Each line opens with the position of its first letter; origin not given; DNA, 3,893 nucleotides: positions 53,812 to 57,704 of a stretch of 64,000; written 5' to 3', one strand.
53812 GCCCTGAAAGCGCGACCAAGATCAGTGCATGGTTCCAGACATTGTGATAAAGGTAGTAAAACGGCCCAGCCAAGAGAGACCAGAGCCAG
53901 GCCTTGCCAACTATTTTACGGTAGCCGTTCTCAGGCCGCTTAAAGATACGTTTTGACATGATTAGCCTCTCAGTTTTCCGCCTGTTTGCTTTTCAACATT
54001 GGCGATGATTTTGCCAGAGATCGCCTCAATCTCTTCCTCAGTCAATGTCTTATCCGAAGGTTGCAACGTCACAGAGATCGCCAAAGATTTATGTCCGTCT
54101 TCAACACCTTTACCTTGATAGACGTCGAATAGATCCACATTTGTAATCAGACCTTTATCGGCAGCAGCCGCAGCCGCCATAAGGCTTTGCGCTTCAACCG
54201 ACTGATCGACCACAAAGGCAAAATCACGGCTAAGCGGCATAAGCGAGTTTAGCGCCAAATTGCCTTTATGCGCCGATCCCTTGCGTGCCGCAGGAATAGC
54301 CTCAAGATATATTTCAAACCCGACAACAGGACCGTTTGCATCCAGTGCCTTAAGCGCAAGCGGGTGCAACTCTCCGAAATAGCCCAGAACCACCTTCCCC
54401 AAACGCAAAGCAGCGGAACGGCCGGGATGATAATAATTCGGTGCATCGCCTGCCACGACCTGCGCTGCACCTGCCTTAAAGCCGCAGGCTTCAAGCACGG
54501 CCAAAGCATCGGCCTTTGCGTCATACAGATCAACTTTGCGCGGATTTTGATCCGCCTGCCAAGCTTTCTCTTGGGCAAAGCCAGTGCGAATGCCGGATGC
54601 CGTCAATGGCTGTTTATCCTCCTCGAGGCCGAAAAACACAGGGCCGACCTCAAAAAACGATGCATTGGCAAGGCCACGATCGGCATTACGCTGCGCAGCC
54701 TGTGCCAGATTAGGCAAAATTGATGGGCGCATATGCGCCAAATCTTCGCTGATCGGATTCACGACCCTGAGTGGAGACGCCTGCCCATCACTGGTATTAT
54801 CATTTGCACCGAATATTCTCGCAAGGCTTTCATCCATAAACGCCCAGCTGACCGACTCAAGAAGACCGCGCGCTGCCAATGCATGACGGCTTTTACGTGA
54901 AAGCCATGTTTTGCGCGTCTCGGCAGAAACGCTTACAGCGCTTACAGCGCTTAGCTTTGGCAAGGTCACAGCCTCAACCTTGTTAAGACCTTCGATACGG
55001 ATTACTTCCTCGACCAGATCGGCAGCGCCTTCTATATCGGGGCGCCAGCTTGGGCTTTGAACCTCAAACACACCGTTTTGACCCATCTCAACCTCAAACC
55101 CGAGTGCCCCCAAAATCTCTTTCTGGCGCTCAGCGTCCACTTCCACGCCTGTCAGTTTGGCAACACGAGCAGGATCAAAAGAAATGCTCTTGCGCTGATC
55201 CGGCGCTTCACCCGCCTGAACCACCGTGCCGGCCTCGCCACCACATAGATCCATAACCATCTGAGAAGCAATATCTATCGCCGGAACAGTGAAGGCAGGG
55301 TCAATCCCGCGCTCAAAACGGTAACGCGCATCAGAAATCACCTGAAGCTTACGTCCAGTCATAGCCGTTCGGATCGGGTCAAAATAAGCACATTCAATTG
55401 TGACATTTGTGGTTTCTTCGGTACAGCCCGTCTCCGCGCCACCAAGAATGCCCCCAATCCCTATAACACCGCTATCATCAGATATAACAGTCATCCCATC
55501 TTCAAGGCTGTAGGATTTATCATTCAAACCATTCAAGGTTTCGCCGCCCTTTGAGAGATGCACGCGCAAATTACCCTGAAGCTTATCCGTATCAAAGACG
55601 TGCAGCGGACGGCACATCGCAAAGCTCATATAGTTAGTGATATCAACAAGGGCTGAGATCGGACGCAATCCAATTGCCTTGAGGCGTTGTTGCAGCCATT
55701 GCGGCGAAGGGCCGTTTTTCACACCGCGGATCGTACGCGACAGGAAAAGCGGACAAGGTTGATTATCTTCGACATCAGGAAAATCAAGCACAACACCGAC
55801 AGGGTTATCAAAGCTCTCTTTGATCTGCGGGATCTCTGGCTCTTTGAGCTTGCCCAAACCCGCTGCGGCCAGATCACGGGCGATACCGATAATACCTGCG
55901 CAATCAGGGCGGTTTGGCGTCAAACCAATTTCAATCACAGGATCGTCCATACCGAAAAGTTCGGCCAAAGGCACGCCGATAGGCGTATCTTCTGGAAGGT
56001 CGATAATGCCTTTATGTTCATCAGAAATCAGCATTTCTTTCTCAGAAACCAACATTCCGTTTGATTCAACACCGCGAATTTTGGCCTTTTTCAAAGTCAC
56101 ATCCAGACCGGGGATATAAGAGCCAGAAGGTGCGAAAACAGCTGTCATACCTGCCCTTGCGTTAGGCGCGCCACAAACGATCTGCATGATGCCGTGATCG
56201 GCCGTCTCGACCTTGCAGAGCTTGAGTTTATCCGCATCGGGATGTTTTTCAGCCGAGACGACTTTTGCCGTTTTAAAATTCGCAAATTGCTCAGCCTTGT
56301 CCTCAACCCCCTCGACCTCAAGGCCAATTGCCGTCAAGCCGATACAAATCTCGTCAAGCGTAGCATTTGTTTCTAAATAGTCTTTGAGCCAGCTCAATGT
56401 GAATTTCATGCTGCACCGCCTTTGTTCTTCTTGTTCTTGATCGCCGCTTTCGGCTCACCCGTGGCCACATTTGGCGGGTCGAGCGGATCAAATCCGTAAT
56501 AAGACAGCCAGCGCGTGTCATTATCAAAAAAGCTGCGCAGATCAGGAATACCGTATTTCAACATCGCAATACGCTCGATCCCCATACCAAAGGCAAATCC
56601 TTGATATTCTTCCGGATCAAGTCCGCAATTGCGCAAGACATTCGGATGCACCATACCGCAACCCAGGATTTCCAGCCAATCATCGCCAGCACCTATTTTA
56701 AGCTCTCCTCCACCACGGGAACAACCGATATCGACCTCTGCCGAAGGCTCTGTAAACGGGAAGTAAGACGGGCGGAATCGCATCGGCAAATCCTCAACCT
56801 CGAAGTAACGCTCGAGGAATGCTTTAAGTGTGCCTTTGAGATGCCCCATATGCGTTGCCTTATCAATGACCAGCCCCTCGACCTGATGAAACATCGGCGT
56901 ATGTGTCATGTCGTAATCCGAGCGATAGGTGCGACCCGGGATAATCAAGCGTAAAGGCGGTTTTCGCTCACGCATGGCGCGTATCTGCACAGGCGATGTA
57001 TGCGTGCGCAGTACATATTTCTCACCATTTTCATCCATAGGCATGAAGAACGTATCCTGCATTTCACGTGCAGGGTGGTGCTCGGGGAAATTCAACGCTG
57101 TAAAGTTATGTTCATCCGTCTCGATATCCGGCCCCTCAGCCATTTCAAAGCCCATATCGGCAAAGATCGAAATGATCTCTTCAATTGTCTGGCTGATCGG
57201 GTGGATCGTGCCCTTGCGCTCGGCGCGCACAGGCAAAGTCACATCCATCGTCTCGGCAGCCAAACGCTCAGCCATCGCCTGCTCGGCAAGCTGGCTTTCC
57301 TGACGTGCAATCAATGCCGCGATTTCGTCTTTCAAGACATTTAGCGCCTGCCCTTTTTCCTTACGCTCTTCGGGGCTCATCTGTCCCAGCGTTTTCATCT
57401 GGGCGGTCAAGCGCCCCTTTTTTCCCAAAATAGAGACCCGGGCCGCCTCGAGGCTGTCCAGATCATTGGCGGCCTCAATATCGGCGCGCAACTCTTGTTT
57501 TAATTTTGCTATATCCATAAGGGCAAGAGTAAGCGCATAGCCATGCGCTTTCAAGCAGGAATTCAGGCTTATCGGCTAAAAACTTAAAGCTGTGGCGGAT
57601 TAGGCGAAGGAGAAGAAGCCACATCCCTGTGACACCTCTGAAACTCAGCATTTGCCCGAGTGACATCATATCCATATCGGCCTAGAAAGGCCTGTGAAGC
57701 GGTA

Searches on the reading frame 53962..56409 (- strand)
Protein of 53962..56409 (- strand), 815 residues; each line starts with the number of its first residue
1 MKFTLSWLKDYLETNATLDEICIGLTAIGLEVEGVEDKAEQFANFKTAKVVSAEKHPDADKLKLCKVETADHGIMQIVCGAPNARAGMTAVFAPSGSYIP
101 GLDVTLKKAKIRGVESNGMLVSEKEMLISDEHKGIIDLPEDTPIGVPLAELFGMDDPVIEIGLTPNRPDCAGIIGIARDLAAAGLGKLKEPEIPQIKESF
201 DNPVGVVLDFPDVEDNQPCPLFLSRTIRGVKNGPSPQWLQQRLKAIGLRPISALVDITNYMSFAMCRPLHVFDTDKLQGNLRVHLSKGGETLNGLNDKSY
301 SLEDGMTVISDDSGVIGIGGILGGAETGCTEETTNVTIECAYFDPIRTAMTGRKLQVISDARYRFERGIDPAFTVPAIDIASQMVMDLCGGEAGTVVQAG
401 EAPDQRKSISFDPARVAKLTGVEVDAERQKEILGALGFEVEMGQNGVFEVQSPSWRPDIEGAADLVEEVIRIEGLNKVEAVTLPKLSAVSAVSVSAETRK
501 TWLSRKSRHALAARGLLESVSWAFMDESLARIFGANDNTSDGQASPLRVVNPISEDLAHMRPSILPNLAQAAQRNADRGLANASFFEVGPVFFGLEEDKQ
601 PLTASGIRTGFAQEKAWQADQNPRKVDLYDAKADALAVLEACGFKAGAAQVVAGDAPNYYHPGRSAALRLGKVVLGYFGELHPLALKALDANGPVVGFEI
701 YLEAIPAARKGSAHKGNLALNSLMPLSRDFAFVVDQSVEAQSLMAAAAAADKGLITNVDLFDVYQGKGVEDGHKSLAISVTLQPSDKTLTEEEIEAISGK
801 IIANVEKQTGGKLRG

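Call 61: search_protein_families(library=pfam, proteins=[window:53962-56409:-], max_evalue=0.0001)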
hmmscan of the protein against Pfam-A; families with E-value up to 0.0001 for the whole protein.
window:53962-56409:- (815 aa): 5 families
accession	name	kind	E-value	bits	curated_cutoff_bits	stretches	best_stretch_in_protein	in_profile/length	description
PF03483.22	B3_4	-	6.3e-64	215.2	29.3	1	219-390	2-174/174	B3/4 domain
PF17759.6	tRNA_synthFbeta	-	5.1e-45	154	22.4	1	489-702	7-214/214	Phenylalanyl tRNA synthetase beta chain CLM domain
PF03147.19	FDX-ACB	-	6.7e-27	94.2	31.1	1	726-814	6-94/94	Ferredoxin-fold anticodon binding domain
PF03484.21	B5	-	3e-21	75.8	28.6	1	409-474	1-66/67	tRNA synthetase B5 domain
PF01588.26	tRNA_bind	-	7.6e-21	74.5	27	1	46-146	2-95/96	Putative tRNA binding domain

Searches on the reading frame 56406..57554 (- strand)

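Call 61: search_protein_families(library=pfam, proteins=[window:56406-57554:-], max_evalue=0.0001)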
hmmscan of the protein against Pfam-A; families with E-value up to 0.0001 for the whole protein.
window:56406-57554:- (382 aa): 2 families
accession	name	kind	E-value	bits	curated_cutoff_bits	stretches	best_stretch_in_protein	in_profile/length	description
PF01409.25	tRNA-synt_2d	-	8e-102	340.3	19.8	1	103-351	2-244/246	tRNA synthetases class II core domain (F)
PF02912.23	Phe_tRNA-synt_N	-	1.8e-21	76.3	22.3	1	30-98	1-69/69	Aminoacyl tRNA synthetase class II, N-terminal domain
